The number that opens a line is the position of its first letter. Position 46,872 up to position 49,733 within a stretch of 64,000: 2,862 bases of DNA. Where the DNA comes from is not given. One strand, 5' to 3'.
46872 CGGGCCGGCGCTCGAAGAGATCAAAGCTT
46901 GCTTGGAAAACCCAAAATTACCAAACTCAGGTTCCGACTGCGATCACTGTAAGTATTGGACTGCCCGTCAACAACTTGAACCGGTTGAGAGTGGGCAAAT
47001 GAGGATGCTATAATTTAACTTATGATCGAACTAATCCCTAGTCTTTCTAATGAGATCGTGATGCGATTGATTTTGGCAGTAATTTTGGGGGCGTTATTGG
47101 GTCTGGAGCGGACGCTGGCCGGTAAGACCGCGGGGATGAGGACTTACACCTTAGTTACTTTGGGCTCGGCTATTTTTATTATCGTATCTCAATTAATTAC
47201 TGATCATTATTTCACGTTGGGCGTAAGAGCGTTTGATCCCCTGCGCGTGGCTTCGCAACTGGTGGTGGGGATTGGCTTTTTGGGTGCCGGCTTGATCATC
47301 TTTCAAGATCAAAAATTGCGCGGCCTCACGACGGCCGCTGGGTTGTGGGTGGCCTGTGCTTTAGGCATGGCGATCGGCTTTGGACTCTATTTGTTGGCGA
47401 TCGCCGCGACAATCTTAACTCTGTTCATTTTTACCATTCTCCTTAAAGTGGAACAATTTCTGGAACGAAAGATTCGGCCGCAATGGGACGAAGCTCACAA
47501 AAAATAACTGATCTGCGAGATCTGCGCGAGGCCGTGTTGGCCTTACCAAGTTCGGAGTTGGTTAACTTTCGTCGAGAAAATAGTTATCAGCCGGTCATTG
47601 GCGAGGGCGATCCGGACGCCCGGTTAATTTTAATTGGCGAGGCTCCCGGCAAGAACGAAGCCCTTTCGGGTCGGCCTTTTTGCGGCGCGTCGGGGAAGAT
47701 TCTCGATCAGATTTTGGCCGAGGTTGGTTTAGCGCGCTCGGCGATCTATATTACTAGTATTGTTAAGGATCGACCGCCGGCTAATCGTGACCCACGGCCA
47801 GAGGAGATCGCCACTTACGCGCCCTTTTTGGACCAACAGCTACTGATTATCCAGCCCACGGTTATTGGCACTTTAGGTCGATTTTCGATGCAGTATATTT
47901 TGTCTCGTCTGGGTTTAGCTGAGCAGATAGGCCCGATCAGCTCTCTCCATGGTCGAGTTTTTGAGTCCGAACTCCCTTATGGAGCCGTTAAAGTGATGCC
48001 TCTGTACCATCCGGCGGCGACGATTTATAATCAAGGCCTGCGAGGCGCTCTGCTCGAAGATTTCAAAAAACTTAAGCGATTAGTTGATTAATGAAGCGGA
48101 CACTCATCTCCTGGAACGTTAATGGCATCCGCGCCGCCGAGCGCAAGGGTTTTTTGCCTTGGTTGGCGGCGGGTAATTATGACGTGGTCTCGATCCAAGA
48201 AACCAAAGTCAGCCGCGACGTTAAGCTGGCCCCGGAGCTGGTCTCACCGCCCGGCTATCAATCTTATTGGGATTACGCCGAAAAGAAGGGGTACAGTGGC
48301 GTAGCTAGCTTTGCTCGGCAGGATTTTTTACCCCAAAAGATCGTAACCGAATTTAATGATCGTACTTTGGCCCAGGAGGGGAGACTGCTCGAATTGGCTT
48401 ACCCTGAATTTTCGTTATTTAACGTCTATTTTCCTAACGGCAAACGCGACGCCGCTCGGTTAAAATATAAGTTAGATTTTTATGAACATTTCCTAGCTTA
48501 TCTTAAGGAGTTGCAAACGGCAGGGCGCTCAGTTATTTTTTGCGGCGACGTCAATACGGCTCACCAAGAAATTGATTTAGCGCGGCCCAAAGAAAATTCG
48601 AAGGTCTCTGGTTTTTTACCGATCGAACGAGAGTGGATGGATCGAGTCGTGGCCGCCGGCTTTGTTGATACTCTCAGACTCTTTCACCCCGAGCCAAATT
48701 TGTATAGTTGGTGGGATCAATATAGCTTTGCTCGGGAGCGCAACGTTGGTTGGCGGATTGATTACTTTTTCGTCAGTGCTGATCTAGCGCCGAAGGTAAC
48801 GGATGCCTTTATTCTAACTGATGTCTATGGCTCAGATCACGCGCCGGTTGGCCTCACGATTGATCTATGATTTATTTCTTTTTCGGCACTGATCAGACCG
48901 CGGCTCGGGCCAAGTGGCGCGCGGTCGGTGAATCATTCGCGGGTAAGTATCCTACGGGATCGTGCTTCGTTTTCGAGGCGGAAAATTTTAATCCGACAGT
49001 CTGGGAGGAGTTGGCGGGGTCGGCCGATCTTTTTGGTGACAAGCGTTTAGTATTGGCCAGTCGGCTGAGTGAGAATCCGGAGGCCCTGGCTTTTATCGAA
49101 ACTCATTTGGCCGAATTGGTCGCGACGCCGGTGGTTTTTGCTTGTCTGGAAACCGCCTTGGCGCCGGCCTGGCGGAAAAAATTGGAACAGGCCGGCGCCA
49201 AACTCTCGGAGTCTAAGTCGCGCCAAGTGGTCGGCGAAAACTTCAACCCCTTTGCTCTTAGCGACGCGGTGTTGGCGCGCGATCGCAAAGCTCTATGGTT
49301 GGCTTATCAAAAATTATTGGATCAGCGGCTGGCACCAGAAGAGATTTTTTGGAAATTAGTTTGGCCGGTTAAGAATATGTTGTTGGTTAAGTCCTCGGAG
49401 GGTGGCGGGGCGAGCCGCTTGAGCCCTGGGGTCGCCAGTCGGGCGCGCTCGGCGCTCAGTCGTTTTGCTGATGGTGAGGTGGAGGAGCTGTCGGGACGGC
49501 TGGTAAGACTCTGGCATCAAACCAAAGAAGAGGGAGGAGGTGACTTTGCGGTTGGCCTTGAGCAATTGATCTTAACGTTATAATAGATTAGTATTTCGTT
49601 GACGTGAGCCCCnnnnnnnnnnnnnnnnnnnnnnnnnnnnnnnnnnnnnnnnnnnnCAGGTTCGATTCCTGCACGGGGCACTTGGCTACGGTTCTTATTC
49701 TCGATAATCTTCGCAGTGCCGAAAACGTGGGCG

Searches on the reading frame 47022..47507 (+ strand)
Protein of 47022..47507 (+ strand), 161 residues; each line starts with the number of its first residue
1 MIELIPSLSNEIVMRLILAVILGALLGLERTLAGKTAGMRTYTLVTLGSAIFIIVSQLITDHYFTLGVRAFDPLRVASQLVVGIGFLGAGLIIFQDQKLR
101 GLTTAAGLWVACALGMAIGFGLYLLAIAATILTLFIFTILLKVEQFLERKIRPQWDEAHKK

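Call 17: search_protein_families(library=ncbifam, proteins=[window:47022-47507:+], max_evalue=1)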
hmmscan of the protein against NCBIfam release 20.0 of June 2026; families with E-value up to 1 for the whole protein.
window:47022-47507:+ (161 aa): 2 families
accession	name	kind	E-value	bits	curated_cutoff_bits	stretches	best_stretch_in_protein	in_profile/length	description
NF007431.0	PRK09977.1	equivalog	7.4e-42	143.4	214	1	10-147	3-140/215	MgtC/SapB family protein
NF011912.0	PRK15385.1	equivalog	1.6e-25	89.8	255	1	13-142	11-130/231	MgtC family protein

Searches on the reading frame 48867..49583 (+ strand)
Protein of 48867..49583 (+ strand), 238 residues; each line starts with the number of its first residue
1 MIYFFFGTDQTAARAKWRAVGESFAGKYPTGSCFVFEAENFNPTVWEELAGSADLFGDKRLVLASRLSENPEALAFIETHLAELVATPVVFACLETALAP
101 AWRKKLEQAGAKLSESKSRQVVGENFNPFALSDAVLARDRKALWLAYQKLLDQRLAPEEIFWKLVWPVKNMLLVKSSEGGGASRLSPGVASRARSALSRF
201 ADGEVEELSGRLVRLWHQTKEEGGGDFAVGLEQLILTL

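Call 17: search_protein_families(library=ncbifam, proteins=[window:48867-49583:+], max_evalue=1)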
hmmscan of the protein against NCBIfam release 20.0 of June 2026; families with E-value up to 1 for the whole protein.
window:48867-49583:+ (238 aa): 3 families
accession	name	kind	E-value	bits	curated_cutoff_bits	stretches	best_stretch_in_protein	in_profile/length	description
TIGR01128.2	holA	equivalog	4e-16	59.2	80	2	113-238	182-316/316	DNA polymerase III subunit delta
NF008682.0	PRK11700.1-5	equivalog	0.036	13.3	333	1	79-117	33-71/189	VOC family protein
NF008681.0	PRK11700.1-4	equivalog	0.13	11.6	231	1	78-132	32-83/188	VOC family protein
